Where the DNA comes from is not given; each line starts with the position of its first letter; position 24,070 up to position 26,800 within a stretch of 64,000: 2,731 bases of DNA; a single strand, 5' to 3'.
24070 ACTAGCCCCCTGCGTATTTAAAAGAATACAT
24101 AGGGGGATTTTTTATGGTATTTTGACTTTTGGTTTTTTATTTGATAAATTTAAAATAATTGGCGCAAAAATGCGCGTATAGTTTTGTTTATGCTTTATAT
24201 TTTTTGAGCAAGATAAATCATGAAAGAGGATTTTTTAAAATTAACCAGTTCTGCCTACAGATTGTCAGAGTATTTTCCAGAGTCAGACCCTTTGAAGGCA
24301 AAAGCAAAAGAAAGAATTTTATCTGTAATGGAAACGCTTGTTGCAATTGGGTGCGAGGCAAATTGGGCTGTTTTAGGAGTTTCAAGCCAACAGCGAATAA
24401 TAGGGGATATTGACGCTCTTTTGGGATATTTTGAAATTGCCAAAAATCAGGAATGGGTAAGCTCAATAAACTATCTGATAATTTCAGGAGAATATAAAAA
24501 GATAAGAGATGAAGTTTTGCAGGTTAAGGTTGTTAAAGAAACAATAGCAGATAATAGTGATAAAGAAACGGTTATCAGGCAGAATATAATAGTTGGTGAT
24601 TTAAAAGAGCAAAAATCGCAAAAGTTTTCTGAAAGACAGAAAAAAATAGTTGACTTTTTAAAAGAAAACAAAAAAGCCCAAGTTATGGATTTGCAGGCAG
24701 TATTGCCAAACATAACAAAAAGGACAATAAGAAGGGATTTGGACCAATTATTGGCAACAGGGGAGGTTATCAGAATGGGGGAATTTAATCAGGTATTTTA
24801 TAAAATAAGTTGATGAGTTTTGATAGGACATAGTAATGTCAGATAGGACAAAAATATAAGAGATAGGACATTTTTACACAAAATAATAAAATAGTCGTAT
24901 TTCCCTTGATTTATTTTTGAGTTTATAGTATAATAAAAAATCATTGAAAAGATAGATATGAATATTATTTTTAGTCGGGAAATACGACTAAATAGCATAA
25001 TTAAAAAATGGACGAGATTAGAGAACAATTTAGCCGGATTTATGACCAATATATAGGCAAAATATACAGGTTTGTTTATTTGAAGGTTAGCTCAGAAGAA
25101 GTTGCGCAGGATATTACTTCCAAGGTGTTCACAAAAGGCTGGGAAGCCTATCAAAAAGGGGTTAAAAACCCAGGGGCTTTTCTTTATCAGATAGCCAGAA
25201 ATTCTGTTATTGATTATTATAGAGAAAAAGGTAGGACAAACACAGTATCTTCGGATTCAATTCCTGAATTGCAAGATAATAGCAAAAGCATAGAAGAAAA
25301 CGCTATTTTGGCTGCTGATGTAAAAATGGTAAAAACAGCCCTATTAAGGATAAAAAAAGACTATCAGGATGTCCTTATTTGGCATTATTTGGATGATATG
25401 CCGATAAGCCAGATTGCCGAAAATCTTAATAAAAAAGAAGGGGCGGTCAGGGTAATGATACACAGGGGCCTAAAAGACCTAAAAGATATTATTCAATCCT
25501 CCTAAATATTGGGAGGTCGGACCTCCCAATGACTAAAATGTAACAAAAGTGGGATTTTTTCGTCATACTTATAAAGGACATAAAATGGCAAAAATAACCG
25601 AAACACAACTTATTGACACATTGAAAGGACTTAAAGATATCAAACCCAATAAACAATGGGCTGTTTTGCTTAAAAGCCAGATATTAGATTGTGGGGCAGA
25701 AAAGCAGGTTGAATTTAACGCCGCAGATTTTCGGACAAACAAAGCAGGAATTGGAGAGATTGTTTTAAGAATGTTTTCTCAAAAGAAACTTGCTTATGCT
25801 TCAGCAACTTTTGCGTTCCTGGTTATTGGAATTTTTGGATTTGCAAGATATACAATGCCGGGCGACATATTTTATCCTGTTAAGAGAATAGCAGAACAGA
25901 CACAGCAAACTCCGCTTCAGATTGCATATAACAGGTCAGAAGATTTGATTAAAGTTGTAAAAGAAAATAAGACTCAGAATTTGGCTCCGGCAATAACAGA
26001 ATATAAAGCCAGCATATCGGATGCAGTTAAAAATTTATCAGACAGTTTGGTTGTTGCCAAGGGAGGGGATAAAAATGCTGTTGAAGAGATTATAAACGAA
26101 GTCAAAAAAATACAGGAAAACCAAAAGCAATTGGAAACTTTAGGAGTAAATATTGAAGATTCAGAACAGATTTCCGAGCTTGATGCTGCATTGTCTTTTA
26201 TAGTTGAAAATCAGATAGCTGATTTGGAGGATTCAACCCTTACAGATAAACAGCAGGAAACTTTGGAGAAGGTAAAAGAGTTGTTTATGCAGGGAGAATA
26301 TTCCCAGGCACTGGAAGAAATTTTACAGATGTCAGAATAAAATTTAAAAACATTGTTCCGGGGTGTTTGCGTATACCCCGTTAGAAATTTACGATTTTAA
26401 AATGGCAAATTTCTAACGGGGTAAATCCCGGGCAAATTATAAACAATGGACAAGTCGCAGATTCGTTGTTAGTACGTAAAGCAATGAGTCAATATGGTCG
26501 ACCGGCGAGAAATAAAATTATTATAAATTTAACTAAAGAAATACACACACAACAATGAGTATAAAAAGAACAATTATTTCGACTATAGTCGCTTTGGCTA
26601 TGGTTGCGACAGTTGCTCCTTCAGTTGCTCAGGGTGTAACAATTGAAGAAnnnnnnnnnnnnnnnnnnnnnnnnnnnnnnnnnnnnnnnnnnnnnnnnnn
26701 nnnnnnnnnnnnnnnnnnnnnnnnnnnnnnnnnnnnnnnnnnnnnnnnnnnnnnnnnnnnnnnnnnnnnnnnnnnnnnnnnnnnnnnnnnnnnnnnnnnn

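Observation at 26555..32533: S-layer-like surface protein convergent with a Wzy_C/TPR membrane protein: candidate protein O-glycosylation pair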

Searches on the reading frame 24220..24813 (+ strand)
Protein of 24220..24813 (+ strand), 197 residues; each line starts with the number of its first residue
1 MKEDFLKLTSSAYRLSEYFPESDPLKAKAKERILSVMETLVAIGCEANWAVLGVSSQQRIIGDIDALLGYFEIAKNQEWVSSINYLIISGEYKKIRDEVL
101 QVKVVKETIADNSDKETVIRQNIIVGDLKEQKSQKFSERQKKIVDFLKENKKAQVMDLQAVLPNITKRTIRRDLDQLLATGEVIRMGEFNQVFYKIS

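Call 3: search_protein_families(library=pfam, proteins=[window:24220-24813:+], max_evalue=0.01)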
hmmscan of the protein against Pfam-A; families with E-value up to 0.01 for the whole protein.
window:24220-24813:+ (197 aa): 4 families
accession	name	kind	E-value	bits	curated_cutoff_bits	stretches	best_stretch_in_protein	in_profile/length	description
PF08220.18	HTH_DeoR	-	3.9e-07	30.1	21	1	139-185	1-46/57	DeoR-like helix-turn-helix domain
PF08279.18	HTH_11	-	0.00069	19.9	25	1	139-184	1-46/55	HTH domain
PF19187.6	HTH_PafC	-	0.0049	17.1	32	0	142-182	8-47/115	PafC helix-turn-helix domain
PF02845.22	CUE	-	0.0075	16.4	21.1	0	154-176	4-26/42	CUE domain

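Call 77: search_protein_families(library=ncbifam, proteins=[window:24220-24813:+], max_evalue=0.01)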
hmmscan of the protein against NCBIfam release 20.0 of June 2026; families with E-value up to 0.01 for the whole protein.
window:24220-24813:+ (197 aa): 6 families
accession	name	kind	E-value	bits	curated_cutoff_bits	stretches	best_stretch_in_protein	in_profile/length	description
NF007753.1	PRK10434.1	equivalog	1.7e-06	27.8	350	1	135-186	2-52/253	glucitol operon DNA-binding transcriptional repressor SrlR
NF007720.0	PRK10411.1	equivalog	2.7e-05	23.6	259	1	137-186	3-51/243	L-fucose operon activator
NF041397.1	TranRegGlpR_Halo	equivalog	4.7e-05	23.1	300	1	138-185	5-51/253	HTH-type transcriptional regulator GlpR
NF040755.1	AgaR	equivalog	0.00043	19.5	260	1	136-185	4-52/256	transcriptional repressor AgaR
TIGR00442.1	hisS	equivalog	0.0016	17.5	286.75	1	76-165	152-243/406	histidine--tRNA ligase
NF007316.0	PRK09802.1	equivalog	0.0099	15.1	351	0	130-183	9-61/269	DeoR family transcriptional regulator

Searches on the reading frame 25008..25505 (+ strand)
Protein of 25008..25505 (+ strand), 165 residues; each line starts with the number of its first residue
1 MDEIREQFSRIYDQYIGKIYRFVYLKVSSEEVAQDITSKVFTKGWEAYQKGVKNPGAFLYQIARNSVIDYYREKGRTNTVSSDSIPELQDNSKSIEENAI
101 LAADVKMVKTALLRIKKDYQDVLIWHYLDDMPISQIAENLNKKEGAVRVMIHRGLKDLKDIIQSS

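Call 3: search_protein_families(library=pfam, proteins=[window:25008-25505:+], max_evalue=0.01)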
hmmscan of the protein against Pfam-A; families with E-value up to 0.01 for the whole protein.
window:25008-25505:+ (165 aa): 3 families
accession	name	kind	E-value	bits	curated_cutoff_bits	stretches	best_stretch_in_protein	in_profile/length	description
PF08281.18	Sigma70_r4_2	-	1.2e-12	47.7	25.7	1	108-158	4-54/54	Sigma-70, region 4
PF04542.20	Sigma70_r2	-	1.1e-10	41.5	24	1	11-77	1-71/71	Sigma-70 region 2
PF04545.22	Sigma70_r4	-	1.3e-06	28.3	24.1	1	120-159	10-49/50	Sigma-70, region 4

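Call 4: search_protein_families(library=ncbifam, proteins=[window:25008-25505:+], max_evalue=0.01)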
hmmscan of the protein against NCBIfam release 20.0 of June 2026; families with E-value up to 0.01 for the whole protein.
window:25008-25505:+ (165 aa): 73 families (the best 25 are shown)
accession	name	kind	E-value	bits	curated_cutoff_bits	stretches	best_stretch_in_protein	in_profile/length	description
TIGR02952.1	Sig70_famx2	equivalog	3.8e-30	105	206.45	1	6-160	11-168/170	ECF subfamily RNA polymerase sigma factor, BldN family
TIGR02985.1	Sig70_bacteroi1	subfamily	4e-24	85.7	126.4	1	6-160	1-160/162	RNA polymerase sigma-70 factor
TIGR02950.1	SigM_subfam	subfamily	2.4e-22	79.5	147.95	1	9-162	3-158/159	RNA polymerase sigma factor, SigM family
TIGR02937.1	sigma70-ECF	superfamily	2.6e-22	79.2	42.9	1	7-160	2-163/165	sigma-70 family RNA polymerase sigma factor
NF007220.0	PRK09639.1-5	equivalog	1.5e-20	73.7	260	1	5-163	2-165/181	RNA polymerase sigma factor SigX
NF007230.0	PRK09648.1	subfamily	1.2e-19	70.9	209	1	24-163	52-190/195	RNA polymerase sigma factor ShbA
NF058625.1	sigma_PG0214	equivalog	3.3e-19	69.2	130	1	6-163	4-162/170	GFO_1088 family ECF-type sigma factor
NF006930.0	PRK09415.1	subfamily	6.6e-19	68.4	198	1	5-163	15-176/179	RNA polymerase factor sigma C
TIGR02983.1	SigE-fam_strep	subfamily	3.7e-17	62.7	141.55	1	5-160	5-156/162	SigE family RNA polymerase sigma factor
NF009171.0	PRK12518.1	equivalog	4.6e-17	62.4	208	1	5-163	26-185/191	RNA polymerase sigma factor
NF007226.0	PRK09644.1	equivalog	2e-16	60.5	199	1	9-163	4-158/166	RNA polymerase sigma factor SigM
NF007215.0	PRK09637.1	equivalog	1.2e-15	58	212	1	8-163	3-155/181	RNA polymerase sigma factor SigZ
TIGR02989.1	Sig-70_gvs1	subfamily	3.1e-15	56.5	124.55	1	6-159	1-155/158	RNA polymerase sigma-70 factor, Rhodopirellula/Verrucomicrobium family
NF009165.0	PRK12512.1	equivalog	1e-14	54.6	198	1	28-162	52-179/184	RNA polymerase sigma factor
NF007217.0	PRK09639.1-1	equivalog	1.2e-14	54.6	239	1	5-159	2-162/194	RNA polymerase sigma factor SigX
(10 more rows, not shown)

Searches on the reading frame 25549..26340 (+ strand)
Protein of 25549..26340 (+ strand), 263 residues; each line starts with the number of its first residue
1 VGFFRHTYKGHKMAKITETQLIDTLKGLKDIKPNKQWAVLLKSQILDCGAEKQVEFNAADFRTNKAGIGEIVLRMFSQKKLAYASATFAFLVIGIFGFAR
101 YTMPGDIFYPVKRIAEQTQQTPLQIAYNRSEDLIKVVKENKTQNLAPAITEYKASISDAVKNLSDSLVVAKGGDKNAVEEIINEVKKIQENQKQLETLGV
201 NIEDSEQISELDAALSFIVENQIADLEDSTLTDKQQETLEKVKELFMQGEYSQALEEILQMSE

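Call 3: search_protein_families(library=pfam, proteins=[window:25549-26340:+], max_evalue=0.01)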
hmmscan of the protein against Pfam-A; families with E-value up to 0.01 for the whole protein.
window:25549-26340:+ (263 aa): 1 family
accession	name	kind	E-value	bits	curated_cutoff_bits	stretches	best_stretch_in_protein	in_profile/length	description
PF18915.5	DUF5667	-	0.0025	18.6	27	0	102-197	2-91/99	Domain of unknown function (DUF5667)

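Call 4: search_protein_families(library=ncbifam, proteins=[window:25549-26340:+], max_evalue=0.01)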
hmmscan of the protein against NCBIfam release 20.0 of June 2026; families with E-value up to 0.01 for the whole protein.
window:25549-26340:+ (263 aa): 1 family
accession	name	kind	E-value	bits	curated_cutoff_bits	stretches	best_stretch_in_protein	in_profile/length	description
TIGR01949.1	ADH_synth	equivalog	0.0083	15.8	299.45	0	154-223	180-248/255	2-amino-3,7-dideoxy-D-threo-hept-6-ulosonate synthase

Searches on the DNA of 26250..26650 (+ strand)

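Call 57: search_rna_families(source=window, start=26250, end=26650, threshold=evalue, max_evalue=10, show_alignments=2)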
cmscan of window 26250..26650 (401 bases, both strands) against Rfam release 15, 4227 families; matches with E-value up to 10: 7.
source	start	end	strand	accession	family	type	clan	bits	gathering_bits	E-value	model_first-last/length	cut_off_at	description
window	26359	26430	+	RF03820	mir-5429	Gene; miRNA;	-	22.8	80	0.044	1-83/83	no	mir-5429 microRNA precursor family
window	26373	26424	-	RF04133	MIR2646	Gene; miRNA;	-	19.7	245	0.04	1-256/256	no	MIR2646 microRNA precursor family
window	26373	26425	-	RF03654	MIR4239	Gene; miRNA;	-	18.8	100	0.3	1-120/120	no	MIR4239 microRNA precursor family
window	26373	26424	+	RF04205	MIR2606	Gene; miRNA;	-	17.6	139.7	5.9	1-165/165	no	MIR2606 microRNA precursor family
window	26414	26528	-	RF01207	snR73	Gene; snRNA; snoRNA; CD-box;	CL00056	13.7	37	9.3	1-103/103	no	Small nucleolar RNA snR73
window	26359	26380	-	RF03086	chrB-b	Cis-reg;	-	13.6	36.5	2.2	1-22/49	no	chrB-b RNA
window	26374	26474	-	RF01494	rliD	Gene; antisense;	-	10.1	50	2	1-327/327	no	Listeria sRNA rliD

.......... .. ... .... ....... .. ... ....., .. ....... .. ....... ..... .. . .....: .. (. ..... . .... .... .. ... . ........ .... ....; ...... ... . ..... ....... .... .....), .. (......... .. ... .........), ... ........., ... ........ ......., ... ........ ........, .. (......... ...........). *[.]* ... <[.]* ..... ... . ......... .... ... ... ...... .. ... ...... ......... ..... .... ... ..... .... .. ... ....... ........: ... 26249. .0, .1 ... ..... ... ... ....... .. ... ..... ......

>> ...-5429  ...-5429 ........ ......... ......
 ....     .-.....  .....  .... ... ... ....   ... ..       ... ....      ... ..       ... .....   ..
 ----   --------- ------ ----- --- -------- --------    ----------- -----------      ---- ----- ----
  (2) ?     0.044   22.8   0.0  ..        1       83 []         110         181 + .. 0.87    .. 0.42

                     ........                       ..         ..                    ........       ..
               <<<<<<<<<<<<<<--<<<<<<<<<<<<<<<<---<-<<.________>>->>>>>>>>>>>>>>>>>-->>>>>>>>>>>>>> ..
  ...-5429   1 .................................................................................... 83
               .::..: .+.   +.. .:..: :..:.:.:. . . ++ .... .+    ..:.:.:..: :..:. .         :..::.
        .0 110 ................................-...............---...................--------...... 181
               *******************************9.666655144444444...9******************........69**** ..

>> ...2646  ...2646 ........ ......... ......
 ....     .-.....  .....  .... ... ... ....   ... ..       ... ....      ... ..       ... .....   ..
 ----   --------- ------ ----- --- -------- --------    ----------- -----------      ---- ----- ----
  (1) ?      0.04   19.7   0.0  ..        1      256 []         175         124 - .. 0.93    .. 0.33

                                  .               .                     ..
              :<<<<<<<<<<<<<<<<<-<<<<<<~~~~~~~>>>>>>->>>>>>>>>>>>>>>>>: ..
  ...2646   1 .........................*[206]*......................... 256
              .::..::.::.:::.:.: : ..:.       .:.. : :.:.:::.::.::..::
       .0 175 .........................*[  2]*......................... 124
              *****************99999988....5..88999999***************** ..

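Call 89: build_rna_model(alignment_id=A4, structure=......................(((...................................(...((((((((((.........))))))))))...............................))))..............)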
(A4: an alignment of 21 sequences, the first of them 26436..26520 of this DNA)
Model R1 built from alignment A4 (21 sequences, 142 columns); structure: as given.
model positions 85; base pairs 14; branch points 0; effective number of sequences 2.04; information 0.669 bits per position. Calibrated on 0.2 Mb of random sequence (short: E-values are rough).
structure used (alignment columns):
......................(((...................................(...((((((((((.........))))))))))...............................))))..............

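Call 90: search_with_rna_model(model_id=R1, sources=[window, L001, L002, L003, L004, L005, L006, L007, L008, L009, L010, L011, L012, L013, L014, L015, L016, L017, L018, L019, L020, L021, L022, L023, L024, L025, L026, L027, L028, L029, L030, L031, L032, L033, L034, L035, L036, L037, L038, L039, L040, L041, L042, L043, L044, L045, L046, L047, L048, L049, L050, L051, L052, L053, L054, L055, L056, L057, L058, L059, L060, L061, L062, L063, L064, L065, L066, L067, L068, L069, L070, L071, L072, L073, L074, L075, L076, L077, L078, L079, L080, L081, L083, L084], max_evalue=1)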
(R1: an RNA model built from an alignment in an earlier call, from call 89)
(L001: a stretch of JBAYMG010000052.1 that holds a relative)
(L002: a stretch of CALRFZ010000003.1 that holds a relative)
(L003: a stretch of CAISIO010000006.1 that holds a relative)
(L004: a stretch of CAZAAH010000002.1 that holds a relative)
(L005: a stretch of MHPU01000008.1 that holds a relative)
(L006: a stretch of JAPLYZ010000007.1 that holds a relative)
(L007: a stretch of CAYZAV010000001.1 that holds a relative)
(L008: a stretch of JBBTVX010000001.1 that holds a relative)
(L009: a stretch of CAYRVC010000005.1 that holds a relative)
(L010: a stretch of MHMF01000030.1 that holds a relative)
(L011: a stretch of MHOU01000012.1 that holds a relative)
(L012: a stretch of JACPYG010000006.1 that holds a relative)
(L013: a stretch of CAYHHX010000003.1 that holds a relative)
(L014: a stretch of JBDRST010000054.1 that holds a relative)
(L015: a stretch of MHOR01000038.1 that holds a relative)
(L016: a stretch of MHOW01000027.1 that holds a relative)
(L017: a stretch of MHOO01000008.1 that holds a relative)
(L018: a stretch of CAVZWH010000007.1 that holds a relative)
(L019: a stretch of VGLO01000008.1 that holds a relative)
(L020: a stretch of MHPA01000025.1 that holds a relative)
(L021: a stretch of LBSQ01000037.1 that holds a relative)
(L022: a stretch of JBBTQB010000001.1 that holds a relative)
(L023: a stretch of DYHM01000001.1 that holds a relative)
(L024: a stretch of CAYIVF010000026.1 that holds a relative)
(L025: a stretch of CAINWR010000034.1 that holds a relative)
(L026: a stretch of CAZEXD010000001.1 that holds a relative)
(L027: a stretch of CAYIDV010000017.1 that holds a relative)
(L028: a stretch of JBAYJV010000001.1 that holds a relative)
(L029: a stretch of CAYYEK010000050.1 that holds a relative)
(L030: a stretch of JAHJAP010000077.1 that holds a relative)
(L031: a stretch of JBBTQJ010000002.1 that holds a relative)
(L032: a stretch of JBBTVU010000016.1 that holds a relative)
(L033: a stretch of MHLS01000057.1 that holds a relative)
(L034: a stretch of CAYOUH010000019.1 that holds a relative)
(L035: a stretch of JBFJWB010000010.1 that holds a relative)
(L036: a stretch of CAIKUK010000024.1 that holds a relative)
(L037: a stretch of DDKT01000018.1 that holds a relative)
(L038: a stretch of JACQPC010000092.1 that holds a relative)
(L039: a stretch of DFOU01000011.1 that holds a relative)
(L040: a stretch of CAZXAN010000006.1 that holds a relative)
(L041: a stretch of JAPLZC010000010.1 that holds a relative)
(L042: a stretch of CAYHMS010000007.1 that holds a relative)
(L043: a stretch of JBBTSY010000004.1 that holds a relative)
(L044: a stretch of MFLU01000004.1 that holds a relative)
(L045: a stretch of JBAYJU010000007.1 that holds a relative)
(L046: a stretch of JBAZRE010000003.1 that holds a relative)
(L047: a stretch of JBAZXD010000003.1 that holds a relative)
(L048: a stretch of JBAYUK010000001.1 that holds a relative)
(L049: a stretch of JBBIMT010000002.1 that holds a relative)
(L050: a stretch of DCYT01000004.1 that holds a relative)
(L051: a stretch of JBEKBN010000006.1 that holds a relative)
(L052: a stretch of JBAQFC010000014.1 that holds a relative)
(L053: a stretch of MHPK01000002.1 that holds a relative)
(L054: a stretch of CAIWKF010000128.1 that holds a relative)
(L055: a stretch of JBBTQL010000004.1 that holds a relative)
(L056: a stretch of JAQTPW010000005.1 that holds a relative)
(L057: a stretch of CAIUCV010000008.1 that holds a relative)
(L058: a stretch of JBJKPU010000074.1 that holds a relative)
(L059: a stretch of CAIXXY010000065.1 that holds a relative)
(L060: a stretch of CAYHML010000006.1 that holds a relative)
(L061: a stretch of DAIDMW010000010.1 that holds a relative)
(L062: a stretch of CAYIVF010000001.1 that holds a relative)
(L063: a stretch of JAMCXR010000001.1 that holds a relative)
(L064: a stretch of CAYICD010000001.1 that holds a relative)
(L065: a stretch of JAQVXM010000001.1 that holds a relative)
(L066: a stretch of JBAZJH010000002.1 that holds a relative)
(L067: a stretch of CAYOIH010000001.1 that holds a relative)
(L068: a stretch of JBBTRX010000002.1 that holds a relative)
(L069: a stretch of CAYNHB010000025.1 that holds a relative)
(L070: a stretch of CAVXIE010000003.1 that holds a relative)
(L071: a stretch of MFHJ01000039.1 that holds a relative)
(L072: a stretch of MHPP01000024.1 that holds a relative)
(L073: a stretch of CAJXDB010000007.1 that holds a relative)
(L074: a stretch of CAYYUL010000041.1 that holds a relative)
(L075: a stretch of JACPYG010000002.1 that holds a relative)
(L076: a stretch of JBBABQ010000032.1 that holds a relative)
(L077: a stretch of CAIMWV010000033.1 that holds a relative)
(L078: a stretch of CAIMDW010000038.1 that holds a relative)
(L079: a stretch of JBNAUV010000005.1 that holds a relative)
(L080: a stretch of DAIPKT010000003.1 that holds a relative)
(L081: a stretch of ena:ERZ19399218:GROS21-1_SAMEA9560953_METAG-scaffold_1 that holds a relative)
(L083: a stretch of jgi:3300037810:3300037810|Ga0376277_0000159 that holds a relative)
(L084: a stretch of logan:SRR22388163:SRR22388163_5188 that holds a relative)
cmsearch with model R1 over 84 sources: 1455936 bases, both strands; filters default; matches with E-value up to 1: 42.
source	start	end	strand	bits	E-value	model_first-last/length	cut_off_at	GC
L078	8450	8534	+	101.1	1.3e-22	1-85/85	no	0.35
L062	9847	9932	+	97.9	9.2e-22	1-85/85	no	0.38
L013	1399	1483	+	97.2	1.4e-21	1-85/85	no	0.32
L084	15146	15231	-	96.9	1.7e-21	1-85/85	no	0.35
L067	9842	9928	+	94.8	6.3e-21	1-85/85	no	0.32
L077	2456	2541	+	94.6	6.8e-21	1-85/85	no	0.37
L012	9889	9972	+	94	1e-20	1-85/85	no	0.36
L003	9889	9972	+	93.1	1.8e-20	1-85/85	no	0.43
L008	9569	9655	+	92.9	2e-20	1-85/85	no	0.33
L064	6551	6638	+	92.9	2e-20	1-85/85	no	0.34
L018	9886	9971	+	92.2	3.1e-20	1-85/85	no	0.34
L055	9855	9938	+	92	3.5e-20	1-85/85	no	0.33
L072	9867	9950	+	91.3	5.3e-20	1-85/85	no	0.39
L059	9520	9605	+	90.5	8.8e-20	1-85/85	no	0.35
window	26435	26520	+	87.7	5e-19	1-85/85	no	0.36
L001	755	855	+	84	4.8e-18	1-85/85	no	0.45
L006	9839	9971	+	77.4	2.8e-16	1-85/85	no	0.41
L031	9867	9965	+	77.1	3.3e-16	1-85/85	no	0.43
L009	7108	7204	+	76.7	4.4e-16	1-85/85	no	0.46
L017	9891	9974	+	74.4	1.8e-15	1-85/85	no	0.36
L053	9858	9966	+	74.1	2.2e-15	1-85/85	no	0.33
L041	9818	9927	+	72.4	6.3e-15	1-85/85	no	0.35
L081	14528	14637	-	69.7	3.2e-14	1-85/85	no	0.35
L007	9898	9979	+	67.6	1.2e-13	1-85/85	no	0.43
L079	876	961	+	58.7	2.9e-11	1-85/85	no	0.36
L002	9768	9921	+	53.9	5.5e-10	1-85/85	no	0.36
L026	5845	5968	+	52.4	1.4e-09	1-85/85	no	0.42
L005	8399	8507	+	47.4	3e-08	1-85/85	no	0.38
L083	15430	15539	-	43.4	3.6e-07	1-85/85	no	0.42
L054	5740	5845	+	35.1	6e-05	1-85/85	no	0.36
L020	9561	9643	+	34.1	0.00011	1-85/85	no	0.34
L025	6934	7086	+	32.4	0.00032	1-85/85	no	0.35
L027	3499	3680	+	30.2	0.0013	1-85/85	no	0.38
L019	9745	9885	+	27.4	0.0069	1-85/85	no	0.42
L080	9916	9972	+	27.1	0.0083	1-85/85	no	0.33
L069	8886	9070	+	26.8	0.0099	1-85/85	no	0.45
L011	9770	9968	+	25.9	0.018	1-85/85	no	0.42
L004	9817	9843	+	24.4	0.046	27-53/85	no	0.37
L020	9762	9870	+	24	0.056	1-85/85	no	0.38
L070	9850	9876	+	23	0.1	27-53/85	no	0.41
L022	281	348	+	22.9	0.11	1-85/85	no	0.34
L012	11334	11391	+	19.8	0.78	1-85/85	no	0.43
